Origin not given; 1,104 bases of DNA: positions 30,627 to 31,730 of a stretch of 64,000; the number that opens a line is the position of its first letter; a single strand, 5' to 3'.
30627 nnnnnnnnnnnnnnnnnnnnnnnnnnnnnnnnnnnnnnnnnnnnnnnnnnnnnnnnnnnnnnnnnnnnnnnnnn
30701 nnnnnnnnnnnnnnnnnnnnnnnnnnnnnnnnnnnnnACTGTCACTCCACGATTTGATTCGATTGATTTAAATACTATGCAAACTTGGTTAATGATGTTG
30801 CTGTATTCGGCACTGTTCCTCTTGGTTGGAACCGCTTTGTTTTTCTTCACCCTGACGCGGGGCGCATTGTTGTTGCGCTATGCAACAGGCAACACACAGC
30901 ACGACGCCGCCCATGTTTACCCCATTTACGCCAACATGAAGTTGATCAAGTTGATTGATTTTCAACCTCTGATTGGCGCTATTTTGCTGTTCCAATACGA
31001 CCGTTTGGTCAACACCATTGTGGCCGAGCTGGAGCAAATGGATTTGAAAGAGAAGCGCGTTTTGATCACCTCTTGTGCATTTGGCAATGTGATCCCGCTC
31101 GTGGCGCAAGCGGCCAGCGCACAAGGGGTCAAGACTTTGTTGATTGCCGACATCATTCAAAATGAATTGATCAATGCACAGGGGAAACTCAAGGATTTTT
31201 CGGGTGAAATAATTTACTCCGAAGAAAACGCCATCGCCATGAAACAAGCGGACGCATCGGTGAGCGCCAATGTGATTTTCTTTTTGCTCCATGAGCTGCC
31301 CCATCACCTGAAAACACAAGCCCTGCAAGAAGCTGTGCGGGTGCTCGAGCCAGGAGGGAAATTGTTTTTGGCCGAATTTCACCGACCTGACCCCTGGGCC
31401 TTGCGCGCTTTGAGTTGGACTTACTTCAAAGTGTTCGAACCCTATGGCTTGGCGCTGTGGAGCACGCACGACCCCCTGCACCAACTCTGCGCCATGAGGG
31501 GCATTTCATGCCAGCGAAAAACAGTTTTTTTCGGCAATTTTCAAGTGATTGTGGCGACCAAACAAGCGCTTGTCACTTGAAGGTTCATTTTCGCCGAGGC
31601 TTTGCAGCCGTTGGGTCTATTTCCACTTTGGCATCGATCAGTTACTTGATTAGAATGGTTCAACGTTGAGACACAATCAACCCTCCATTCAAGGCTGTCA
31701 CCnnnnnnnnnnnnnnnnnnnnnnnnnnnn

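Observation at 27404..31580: FNR-box - frdABCD - rquA: a self-contained rhodoquinone-based fumarate respiration module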

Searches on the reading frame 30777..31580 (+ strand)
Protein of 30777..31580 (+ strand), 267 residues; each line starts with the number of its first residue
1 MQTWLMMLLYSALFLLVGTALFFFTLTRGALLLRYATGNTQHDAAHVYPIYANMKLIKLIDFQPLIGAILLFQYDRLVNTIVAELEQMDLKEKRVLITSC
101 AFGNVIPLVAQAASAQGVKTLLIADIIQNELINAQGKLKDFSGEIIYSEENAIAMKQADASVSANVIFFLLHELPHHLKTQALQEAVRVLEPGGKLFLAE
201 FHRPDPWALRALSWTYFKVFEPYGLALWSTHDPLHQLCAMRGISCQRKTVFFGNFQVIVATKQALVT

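Call 3: search_protein_families(library=pfam, proteins=[window:30777-31580:+])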
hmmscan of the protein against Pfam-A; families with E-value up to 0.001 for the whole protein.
window:30777-31580:+ (267 aa): 3 families
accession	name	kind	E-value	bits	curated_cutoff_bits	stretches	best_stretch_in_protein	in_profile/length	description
PF01209.24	Ubie_methyltran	-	7.4e-09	35.7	20.1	1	68-222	25-175/233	ubiE/COQ5 methyltransferase family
PF13649.12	Methyltransf_25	-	2.1e-06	28.8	27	1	99-194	5-97/97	Methyltransferase domain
PF08241.18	Methyltransf_11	-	2.2e-06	28.7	21.2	1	111-198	12-95/95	Methyltransferase domain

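Call 4: search_protein_families(library=ncbifam, proteins=[window:30777-31580:+])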
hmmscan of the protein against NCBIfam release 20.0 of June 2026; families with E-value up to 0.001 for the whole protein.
window:30777-31580:+ (267 aa): 10 families
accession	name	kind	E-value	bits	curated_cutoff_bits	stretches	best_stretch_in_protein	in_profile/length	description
NF038261.1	rhodoquin_RquA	equivalog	3.1e-35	121.9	175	1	50-261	12-217/218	rhodoquinone biosynthesis methyltransferase RquA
TIGR01934.1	MenG_MenH_UbiE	subfamily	2.7e-12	46.5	158.35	1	84-220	33-163/223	ubiquinone/menaquinone biosynthesis methyltransferase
NF001244.0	PRK00216.1-5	equivalog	2.2e-10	40.2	216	1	91-220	48-176/236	bifunctional demethylmenaquinone methyltransferase/2-methoxy-6-polyprenyl-1,4-benzoquinol methylase UbiE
NF043040.1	corrin_prot_MT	hypoth_equivalog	3.6e-08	33.1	180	1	73-219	26-168/216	corrinoid protein-associated methyltransferase CpaM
NF001242.0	PRK00216.1-3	equivalog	6.7e-08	32.2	351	1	80-208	59-185/258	bifunctional demethylmenaquinone methyltransferase/2-methoxy-6-polyprenyl-1,4-benzoquinol methylase UbiE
TIGR02752.1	MenG_heptapren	equivalog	3.8e-07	29.9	419.85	1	85-222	38-173/231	demethylmenaquinone methyltransferase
NF052510.1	methyltran_MpqE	exception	7.9e-07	28.7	335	1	120-217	73-171/234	methyl-plastoquinone biosynthesis methyltransferase MpqE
NF001240.0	PRK00216.1-1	equivalog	1.2e-06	27.8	378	1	93-211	65-181/251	bifunctional demethylmenaquinone methyltransferase/2-methoxy-6-polyprenyl-1,4-benzoquinol methylase UbiE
NF001243.0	PRK00216.1-4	equivalog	3.5e-06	26.5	235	1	85-222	40-175/237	demethylmenaquinone methyltransferase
NF001241.0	PRK00216.1-2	equivalog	0.00013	21.7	327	1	142-216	93-165/231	demethylmenaquinone methyltransferase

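Call 5: find_homologous_proteins(query=window:30777-31580:+)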
Query window:30777-31580:+ (267 aa): 1565 proteins with E <= 0.001 among 2894 candidates; the best 120 are listed.
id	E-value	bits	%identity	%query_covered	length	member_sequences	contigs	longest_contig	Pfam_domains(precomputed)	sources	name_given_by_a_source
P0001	1.2e-171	587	100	100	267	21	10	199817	PF13649.13,PF01209.25,PF08241.19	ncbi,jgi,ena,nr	ncbi:MAG: class I SAM-dependent methyltransferase [Burkholderiales bacterium]|jgi:ubiquinone/menaqui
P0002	3.9e-122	425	73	99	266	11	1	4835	PF13649.13,PF01209.25,PF08241.19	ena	-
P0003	4.8e-121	421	72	99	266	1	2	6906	PF13649.13,PF01209.25,PF08241.19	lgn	-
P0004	9.2e-120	417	72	98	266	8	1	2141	PF13649.13,PF01209.25,PF08241.19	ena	-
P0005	6.0e-119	415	71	99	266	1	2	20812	PF13649.13,PF01209.25,PF08241.19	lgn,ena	-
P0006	2.9e-118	412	71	99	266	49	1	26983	PF13649.13,PF01209.25,PF08241.19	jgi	jgi:ubiquinone/menaquinone biosynthesis C-methylase UbiE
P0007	5.2e-118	412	70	99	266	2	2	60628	PF13649.13,PF01209.25,PF08241.19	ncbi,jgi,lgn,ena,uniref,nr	ncbi:class I SAM-dependent methyltransferase [Rhodoferax sp. UBA5149]|uniref:class I SAM-dependent m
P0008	6.2e-118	411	70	99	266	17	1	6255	PF13649.13,PF01209.25,PF08241.19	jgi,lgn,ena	-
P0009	1.5e-117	410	70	99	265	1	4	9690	PF13649.13,PF01209.25,PF08241.19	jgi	jgi:ubiquinone/menaquinone biosynthesis C-methylase UbiE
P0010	2.6e-117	409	68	99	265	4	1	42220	PF13649.13,PF01209.25,PF08241.19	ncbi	-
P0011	3.5e-117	409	70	99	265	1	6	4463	PF13649.13,PF01209.25,PF08241.19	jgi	jgi:ubiquinone/menaquinone biosynthesis C-methylase UbiE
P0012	1.1e-116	407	69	99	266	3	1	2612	PF13649.13,PF01209.25,PF08241.19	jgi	-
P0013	1.4e-116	407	69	99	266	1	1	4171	PF13649.13,PF01209.25,PF08241.19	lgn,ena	-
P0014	1.4e-116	407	69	99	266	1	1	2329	PF13649.13,PF01209.25,PF08241.19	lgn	-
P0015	1.5e-116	407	70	99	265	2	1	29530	PF13649.13,PF01209.25,PF08241.19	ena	-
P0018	4.4e-116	405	70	99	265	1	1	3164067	PF13649.13,PF01209.25,PF08241.19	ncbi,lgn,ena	-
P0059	2.6e-114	399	71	98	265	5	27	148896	PF13649.13,PF01209.25,PF08241.19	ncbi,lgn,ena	-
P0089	1.8e-113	397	67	99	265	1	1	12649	PF13649.13,PF01209.25,PF08241.19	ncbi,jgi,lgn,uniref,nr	ncbi:class I SAM-dependent methyltransferase [Rhodoferax sp.]|uniref:class I SAM-dependent methyltra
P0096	3.9e-113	396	67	99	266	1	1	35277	PF13649.13,PF01209.25,PF08241.19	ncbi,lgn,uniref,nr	ncbi:MAG: class I SAM-dependent methyltransferase [Rhodoferax sp.]|uniref:class I SAM-dependent meth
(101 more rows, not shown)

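Call 18: find_related_loci(query=window:30777-31580:+, collection=genome_contigs, flank=8000)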
Query window:30777-31580:+ (267 aa) in genome_contigs; peptide patterns used: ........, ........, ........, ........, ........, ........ (x = any residue, [..] = any of these).
235 stretches matched a pattern; 127 encode a relative of the query (tblastn E <= 1e-3); the best 80 are kept; 80 distinct loci.
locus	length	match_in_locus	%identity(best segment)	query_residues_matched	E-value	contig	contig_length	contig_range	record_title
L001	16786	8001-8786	71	1-262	3e-128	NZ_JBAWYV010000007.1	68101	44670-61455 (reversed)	MAG: Rhodoferax sp. isolate ELA098 MAG098_7, whole genome shotgun sequence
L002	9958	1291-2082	67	1-264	1e-123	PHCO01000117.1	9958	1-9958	MAG: Betaproteobacteria bacterium HGW-Betaproteobacteria-18 08E140C01_scaffold_4279, whole genome shotgun sequence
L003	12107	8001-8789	70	1-263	9e-123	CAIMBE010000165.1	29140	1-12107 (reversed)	MAG: uncultured beta proteobacterium isolate LJ-3-4m_bin-0927 genome assembly, contig: bin-0927:165/301, whole genome sh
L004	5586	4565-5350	68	1-262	3e-122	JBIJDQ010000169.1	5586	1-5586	MAG: Rhodoferax sp. isolate ME2006-08-22D15_3300044611_group2_bin7 Rohwer_bin2244_scaffold_26516_c1, whole genome shotgu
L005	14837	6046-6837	66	1-264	4e-121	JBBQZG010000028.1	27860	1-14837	MAG: Burkholderiales bacterium isolate Co_metawrap_2210 Cmw_2210_k141_8857691_length_27860_cov_32.0000, whole genome sho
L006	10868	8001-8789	68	1-263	9e-121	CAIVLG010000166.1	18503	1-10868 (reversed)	MAG: uncultured beta proteobacterium isolate Ki1-2-7m_bin-568 genome assembly, contig: bin-568:166/289, whole genome sho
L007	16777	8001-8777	68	1-259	3e-120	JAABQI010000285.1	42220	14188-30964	MAG: Rhodoferax sp. isolate S05.Bin014 Scaffold_6, whole genome shotgun sequence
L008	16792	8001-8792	66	1-264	3e-120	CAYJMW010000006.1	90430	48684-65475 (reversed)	MAG TPA_asm: uncultured Polaromonas sp. isolate ERP124720_co1_18 genome assembly, contig: NODE_347_length_90430_cov_38.2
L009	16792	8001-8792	66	1-264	7e-120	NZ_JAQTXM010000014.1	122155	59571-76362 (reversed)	MAG: Rhodoferax sp. isolate STC_134 NODE_347_length_122155_cov_6.575548_Sandtown_C, whole genome shotgun sequence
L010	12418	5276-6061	65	1-262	1e-119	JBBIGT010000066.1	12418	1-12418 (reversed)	MAG: Comamonadaceae bacterium isolate FAS170219_bin_98 NODE_687_length_12418_cov_2.35034, whole genome shotgun sequence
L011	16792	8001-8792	67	1-264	7e-120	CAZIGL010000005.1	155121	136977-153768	MAG TPA_asm: uncultured Rhodoferax sp. isolate binchicken_co309_55 genome assembly, contig: NODE_30_length_155121_cov_8.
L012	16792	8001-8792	67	1-264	2e-119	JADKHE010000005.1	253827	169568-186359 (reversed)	MAG: Candidatus Skiveiella danica isolate Skiv_18-Q3-R9-52_BAT3C.176 tig00008091-10-2576320, whole genome shotgun sequen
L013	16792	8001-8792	66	1-264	5e-119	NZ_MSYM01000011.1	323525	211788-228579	Rhodoferax antarcticus ANT.BR grfa_new.contig.10_1, whole genome shotgun sequence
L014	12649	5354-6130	66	1-259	3e-119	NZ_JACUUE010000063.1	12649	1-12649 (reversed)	MAG: Rhodoferax sp. isolate Kmv23 NODE_2464_length_12649_cov_16.453391, whole genome shotgun sequence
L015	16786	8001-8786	68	1-262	5e-119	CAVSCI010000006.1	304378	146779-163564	MAG: uncultured beta proteobacterium isolate MFD02979.bin.1.94 genome assembly, contig: contig_20230, whole genome shotg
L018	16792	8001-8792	66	1-264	4e-119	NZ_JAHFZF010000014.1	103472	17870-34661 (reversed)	Rhodoferax sp. U11-2br contig00014, whole genome shotgun sequence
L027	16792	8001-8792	65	1-264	2e-117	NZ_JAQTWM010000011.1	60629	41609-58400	MAG: Rhodoferax sp. isolate STC_110 NODE_1035_length_60629_cov_31.757628_Sandtown_C, whole genome shotgun sequence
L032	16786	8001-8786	65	1-262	2e-115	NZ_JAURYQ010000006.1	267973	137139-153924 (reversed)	MAG: Rhodoferax sp. isolate E2_concoct.bin.87 E2_k141_34747, whole genome shotgun sequence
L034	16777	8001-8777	66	1-259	2e-115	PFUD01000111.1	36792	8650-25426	MAG: Comamonadaceae bacterium CG_4_9_14_3_um_filter_60_33 CG_4_9_14_3_um_filter_150_scaffold_1729_c, whole genome shotgu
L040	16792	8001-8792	64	1-264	8e-114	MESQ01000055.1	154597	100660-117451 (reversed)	MAG: Burkholderiales bacterium RIFOXYD12_FULL_59_19 rifoxyd3_full_scaffold_42, whole genome shotgun sequence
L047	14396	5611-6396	63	1-262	1e-112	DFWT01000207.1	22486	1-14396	MAG TPA_asm: Rhodoferax sp. UBA4127 UBA4127_contig_1879, whole genome shotgun sequence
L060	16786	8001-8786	64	1-262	9e-111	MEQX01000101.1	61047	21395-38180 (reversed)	MAG: Betaproteobacteria bacterium RIFCSPLOWO2_02_FULL_63_19 rifcsplowo2_02_scaffold_801, whole genome shotgun sequence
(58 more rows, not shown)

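Call 21: search_protein_representatives(protein=window:30777-31580:+)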
Query: 267 residues. Proteins with E-value up to 0.001 (for the whole library): 398; up to 1e-10: 151; up to 1e-30: 26. The best 150 are listed.
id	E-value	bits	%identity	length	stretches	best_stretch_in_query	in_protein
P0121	3.8e-90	318.6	57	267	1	3-262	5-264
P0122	1.5e-83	296.9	53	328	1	4-263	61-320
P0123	9.8e-78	277.9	56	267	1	13-262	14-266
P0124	9.5e-73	261.6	68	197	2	161-262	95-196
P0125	1.8e-62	228.0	44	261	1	14-263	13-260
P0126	5.7e-57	209.9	41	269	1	19-263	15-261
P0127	1.7e-55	205.1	65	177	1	96-236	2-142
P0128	3.2e-52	194.3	45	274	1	9-262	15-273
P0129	2.1e-50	188.4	62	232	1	112-262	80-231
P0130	6.9e-49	183.4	40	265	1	14-263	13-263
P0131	8.2e-49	183.2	55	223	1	3-169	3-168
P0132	6.0e-47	177.1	40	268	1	13-261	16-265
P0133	1.1e-45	173.0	79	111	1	157-264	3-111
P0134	3.4e-45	171.3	62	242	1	1-140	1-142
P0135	5.6e-41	157.5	55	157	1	120-263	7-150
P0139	2.2e-35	139.2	37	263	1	16-262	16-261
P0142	4.9e-33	131.5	36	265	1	14-262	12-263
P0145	3.0e-31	125.6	33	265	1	10-258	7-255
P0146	4.2e-31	125.2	33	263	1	18-262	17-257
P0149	4.2e-30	121.9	35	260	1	14-261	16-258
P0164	1.2e-19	87.7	33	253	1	53-259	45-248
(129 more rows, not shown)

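Call 25: search_protein_families(library=ncbifam, proteins=[P0121, P0125, P0126, P0130, P0139, P0142, P0145, P0146, P0149, P0164], max_evalue=1e-10)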
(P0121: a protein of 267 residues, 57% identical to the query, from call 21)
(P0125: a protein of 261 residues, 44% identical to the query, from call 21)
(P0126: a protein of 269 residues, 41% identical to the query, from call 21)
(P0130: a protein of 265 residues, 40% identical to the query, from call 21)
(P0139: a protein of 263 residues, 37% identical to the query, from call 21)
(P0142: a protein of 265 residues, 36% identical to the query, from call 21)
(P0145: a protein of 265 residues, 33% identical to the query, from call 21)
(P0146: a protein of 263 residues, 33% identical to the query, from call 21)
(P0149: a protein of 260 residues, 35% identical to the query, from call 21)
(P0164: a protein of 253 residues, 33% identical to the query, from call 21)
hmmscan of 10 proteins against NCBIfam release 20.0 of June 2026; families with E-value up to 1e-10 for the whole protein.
P0121 (267 aa): 4 families
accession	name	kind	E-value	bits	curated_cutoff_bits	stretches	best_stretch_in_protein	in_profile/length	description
NF038261.1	rhodoquin_RquA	equivalog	1.8e-30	106.3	175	1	53-263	13-217/218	rhodoquinone biosynthesis methyltransferase RquA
TIGR01934.1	MenG_MenH_UbiE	subfamily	9.5e-15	54.5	158.35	1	94-224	40-165/223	ubiquinone/menaquinone biosynthesis methyltransferase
NF001244.0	PRK00216.1-5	equivalog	5.4e-13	48.8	216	1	96-224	51-177/236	bifunctional demethylmenaquinone methyltransferase/2-methoxy-6-polyprenyl-1,4-benzoquinol methylase UbiE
TIGR02752.1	MenG_heptapren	equivalog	3.5e-11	43.1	419.85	1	81-226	32-175/231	demethylmenaquinone methyltransferase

P0125 (261 aa): 4 families
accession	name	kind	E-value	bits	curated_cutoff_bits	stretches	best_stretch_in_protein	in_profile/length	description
NF038261.1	rhodoquin_RquA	equivalog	1.6e-42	145.7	175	1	45-258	10-217/218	rhodoquinone biosynthesis methyltransferase RquA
NF001244.0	PRK00216.1-5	equivalog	4.2e-13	49.1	216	1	88-220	48-178/236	bifunctional demethylmenaquinone methyltransferase/2-methoxy-6-polyprenyl-1,4-benzoquinol methylase UbiE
TIGR01934.1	MenG_MenH_UbiE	subfamily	5.5e-13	48.7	158.35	1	81-217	34-163/223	ubiquinone/menaquinone biosynthesis methyltransferase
NF043040.1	corrin_prot_MT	hypoth_equivalog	8.6e-11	41.7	180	0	106-214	55-166/216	corrinoid protein-associated methyltransferase CpaM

P0126 (269 aa): 8 families
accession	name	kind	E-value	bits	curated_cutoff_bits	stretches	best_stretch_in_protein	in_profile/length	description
NF038261.1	rhodoquin_RquA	equivalog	1.7e-38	132.5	175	1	44-259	10-217/218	rhodoquinone biosynthesis methyltransferase RquA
TIGR01934.1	MenG_MenH_UbiE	subfamily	1.7e-16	60.2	158.35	1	80-218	33-165/223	ubiquinone/menaquinone biosynthesis methyltransferase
NF001244.0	PRK00216.1-5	equivalog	3.1e-16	59.4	216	1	87-218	48-177/236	bifunctional demethylmenaquinone methyltransferase/2-methoxy-6-polyprenyl-1,4-benzoquinol methylase UbiE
NF001243.0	PRK00216.1-4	equivalog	4.4e-13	49.1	235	1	81-221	40-178/237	demethylmenaquinone methyltransferase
NF043040.1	corrin_prot_MT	hypoth_equivalog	7.3e-13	48.4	180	1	67-213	24-166/216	corrinoid protein-associated methyltransferase CpaM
NF001240.0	PRK00216.1-1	equivalog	1.1e-12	47.5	378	1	89-209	65-183/251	bifunctional demethylmenaquinone methyltransferase/2-methoxy-6-polyprenyl-1,4-benzoquinol methylase UbiE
NF001242.0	PRK00216.1-3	equivalog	1.4e-12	47.6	351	1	75-205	58-186/258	bifunctional demethylmenaquinone methyltransferase/2-methoxy-6-polyprenyl-1,4-benzoquinol methylase UbiE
TIGR02752.1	MenG_heptapren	equivalog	1.1e-11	44.8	419.85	1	82-221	39-176/231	demethylmenaquinone methyltransferase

P0130 (265 aa): 10 families
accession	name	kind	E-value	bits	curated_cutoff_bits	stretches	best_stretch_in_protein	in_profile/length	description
NF038261.1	rhodoquin_RquA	equivalog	5.8e-48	163.5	175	1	47-261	10-217/218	rhodoquinone biosynthesis methyltransferase RquA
TIGR01934.1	MenG_MenH_UbiE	subfamily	8.9e-20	70.9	158.35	1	76-218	26-163/223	ubiquinone/menaquinone biosynthesis methyltransferase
NF001240.0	PRK00216.1-1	equivalog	2.1e-19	69.6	378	1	66-210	40-182/251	bifunctional demethylmenaquinone methyltransferase/2-methoxy-6-polyprenyl-1,4-benzoquinol methylase UbiE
NF001243.0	PRK00216.1-4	equivalog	6.8e-18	64.9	235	1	64-251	22-198/237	demethylmenaquinone methyltransferase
NF001244.0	PRK00216.1-5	equivalog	1.5e-17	63.7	216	1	83-218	42-175/236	bifunctional demethylmenaquinone methyltransferase/2-methoxy-6-polyprenyl-1,4-benzoquinol methylase UbiE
NF001241.0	PRK00216.1-2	equivalog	2.9e-17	63.1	327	1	64-209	26-160/231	demethylmenaquinone methyltransferase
TIGR02752.1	MenG_heptapren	equivalog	2.3e-15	56.7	419.85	1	65-248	21-193/231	demethylmenaquinone methyltransferase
NF001242.0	PRK00216.1-3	equivalog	3.2e-15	56.2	351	1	88-207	69-186/258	bifunctional demethylmenaquinone methyltransferase/2-methoxy-6-polyprenyl-1,4-benzoquinol methylase UbiE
NF043040.1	corrin_prot_MT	hypoth_equivalog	4e-14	52.6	180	1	73-212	27-163/216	corrinoid protein-associated methyltransferase CpaM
NF052510.1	methyltran_MpqE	exception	1.5e-12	47.5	335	1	79-212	36-167/234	methyl-plastoquinone biosynthesis methyltransferase MpqE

P0139 (263 aa): 8 families
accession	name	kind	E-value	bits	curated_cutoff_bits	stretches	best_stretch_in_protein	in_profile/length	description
NF038261.1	rhodoquin_RquA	equivalog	1.5e-41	142.5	175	1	39-260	2-217/218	rhodoquinone biosynthesis methyltransferase RquA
NF043040.1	corrin_prot_MT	hypoth_equivalog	9.8e-15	54.6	180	1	65-212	19-164/216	corrinoid protein-associated methyltransferase CpaM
TIGR01934.1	MenG_MenH_UbiE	subfamily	7e-14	51.6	158.35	1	88-215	37-161/223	ubiquinone/menaquinone biosynthesis methyltransferase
NF001242.0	PRK00216.1-3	equivalog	2.9e-13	49.8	351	1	79-209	59-189/258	bifunctional demethylmenaquinone methyltransferase/2-methoxy-6-polyprenyl-1,4-benzoquinol methylase UbiE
NF001244.0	PRK00216.1-5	equivalog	1.9e-12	47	216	1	88-216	46-174/236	bifunctional demethylmenaquinone methyltransferase/2-methoxy-6-polyprenyl-1,4-benzoquinol methylase UbiE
NF001240.0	PRK00216.1-1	equivalog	4.5e-12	45.6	378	1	79-208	54-181/251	bifunctional demethylmenaquinone methyltransferase/2-methoxy-6-polyprenyl-1,4-benzoquinol methylase UbiE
NF001243.0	PRK00216.1-4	equivalog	5.6e-11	42.2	235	1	90-219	47-175/237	demethylmenaquinone methyltransferase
NF041650.1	nod_mtase_NodS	equivalog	9.3e-11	41.8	300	0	86-197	34-141/190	nodulation methyltransferase NodS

P0142 (265 aa): 3 families
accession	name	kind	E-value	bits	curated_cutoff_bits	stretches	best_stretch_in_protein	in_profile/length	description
NF038261.1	rhodoquin_RquA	equivalog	1.2e-41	142.8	175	1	49-262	13-217/218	rhodoquinone biosynthesis methyltransferase RquA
NF001244.0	PRK00216.1-5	equivalog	8.3e-14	51.4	216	1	79-224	40-179/236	bifunctional demethylmenaquinone methyltransferase/2-methoxy-6-polyprenyl-1,4-benzoquinol methylase UbiE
TIGR01934.1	MenG_MenH_UbiE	subfamily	2.4e-13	49.9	158.35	1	76-223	28-166/223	ubiquinone/menaquinone biosynthesis methyltransferase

P0145 (265 aa): 2 families
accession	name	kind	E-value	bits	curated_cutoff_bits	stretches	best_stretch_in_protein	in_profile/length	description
NF038261.1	rhodoquin_RquA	equivalog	9.9e-40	136.6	175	1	44-255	10-214/218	rhodoquinone biosynthesis methyltransferase RquA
NF001244.0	PRK00216.1-5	equivalog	2.7e-11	43.2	216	1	87-222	48-181/236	bifunctional demethylmenaquinone methyltransferase/2-methoxy-6-polyprenyl-1,4-benzoquinol methylase UbiE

P0146 (263 aa): 8 families
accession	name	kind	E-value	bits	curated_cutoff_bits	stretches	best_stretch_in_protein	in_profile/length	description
NF038261.1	rhodoquin_RquA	equivalog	1.9e-42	145.5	175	1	47-256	10-217/218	rhodoquinone biosynthesis methyltransferase RquA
NF043040.1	corrin_prot_MT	hypoth_equivalog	1.6e-17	63.7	180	1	74-215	28-165/216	corrinoid protein-associated methyltransferase CpaM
NF052510.1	methyltran_MpqE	exception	1.4e-12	47.5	335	1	90-211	46-165/234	methyl-plastoquinone biosynthesis methyltransferase MpqE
NF045823.1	PthPhpthDimycoMt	equivalog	2.7e-12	46.4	300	1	86-204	62-173/256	phthiotriol/phenolphthiotriol dimycocerosates methyltransferase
TIGR01934.1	MenG_MenH_UbiE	subfamily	4.9e-12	45.6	158.35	1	90-209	39-153/223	ubiquinone/menaquinone biosynthesis methyltransferase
NF040539.1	AST_met_ArsM_2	exception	1.1e-11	45.1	240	1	90-202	56-170/262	putative arsinothricin biosynthesis methyltransferase ArsM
NF045825.1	FAmtase_mtf2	equivalog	1.2e-11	44.4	400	1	87-203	55-164/248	fatty-acid O-methyltransferase Mtf2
NF001242.0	PRK00216.1-3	equivalog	2.2e-11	43.7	351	1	79-202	59-180/258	bifunctional demethylmenaquinone methyltransferase/2-methoxy-6-polyprenyl-1,4-benzoquinol methylase UbiE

P0149 (260 aa): 1 family
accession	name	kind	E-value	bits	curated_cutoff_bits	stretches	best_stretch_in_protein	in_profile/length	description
NF038261.1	rhodoquin_RquA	equivalog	4.5e-40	137.7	175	1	46-258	7-217/218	rhodoquinone biosynthesis methyltransferase RquA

P0164 (253 aa): 3 families
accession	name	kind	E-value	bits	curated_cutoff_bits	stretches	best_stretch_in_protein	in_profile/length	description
NF038261.1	rhodoquin_RquA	equivalog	1.5e-81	273.3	175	1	32-249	2-216/218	rhodoquinone biosynthesis methyltransferase RquA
NF043040.1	corrin_prot_MT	hypoth_equivalog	7.1e-13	48.5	180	1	58-206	19-166/216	corrinoid protein-associated methyltransferase CpaM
NF001244.0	PRK00216.1-5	equivalog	5.7e-11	42.2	216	1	80-226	47-194/236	bifunctional demethylmenaquinone methyltransferase/2-methoxy-6-polyprenyl-1,4-benzoquinol methylase UbiE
